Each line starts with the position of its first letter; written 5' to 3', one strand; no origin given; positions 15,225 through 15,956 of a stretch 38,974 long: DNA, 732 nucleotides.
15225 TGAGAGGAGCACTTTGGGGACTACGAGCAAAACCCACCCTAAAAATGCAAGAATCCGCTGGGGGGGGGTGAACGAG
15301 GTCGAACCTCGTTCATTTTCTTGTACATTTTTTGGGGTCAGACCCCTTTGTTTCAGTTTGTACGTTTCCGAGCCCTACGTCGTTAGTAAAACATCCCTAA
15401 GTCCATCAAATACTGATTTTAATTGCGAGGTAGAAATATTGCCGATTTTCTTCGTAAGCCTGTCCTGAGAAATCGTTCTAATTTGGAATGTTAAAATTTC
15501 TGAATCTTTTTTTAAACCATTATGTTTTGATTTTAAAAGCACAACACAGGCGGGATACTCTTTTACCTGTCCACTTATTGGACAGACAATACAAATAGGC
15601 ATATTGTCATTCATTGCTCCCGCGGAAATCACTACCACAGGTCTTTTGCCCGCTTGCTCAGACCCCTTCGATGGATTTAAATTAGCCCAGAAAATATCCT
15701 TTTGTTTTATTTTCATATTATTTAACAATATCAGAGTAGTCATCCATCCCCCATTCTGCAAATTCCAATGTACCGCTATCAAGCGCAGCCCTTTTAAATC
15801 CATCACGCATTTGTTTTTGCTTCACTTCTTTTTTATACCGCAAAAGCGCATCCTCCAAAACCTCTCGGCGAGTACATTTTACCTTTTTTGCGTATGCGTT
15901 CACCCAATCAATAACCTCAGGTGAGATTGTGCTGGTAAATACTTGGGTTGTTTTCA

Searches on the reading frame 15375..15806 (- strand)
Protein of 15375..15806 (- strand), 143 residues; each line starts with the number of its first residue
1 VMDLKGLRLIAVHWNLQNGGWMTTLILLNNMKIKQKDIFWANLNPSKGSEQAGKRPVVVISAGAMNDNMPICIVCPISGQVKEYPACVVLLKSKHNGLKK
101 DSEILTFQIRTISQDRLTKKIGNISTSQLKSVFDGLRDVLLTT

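Call 31: search_protein_families(library=pfam, proteins=[window:15375-15806:-], max_evalue=0.01)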
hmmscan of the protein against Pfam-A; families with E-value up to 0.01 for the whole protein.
window:15375-15806:- (143 aa): 1 family
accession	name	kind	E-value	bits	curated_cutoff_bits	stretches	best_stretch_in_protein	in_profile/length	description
PF02452.23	PemK_toxin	-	5.2e-28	97.9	23.1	1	34-140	1-109/109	PemK-like, MazF-like toxin of type II toxin-antitoxin system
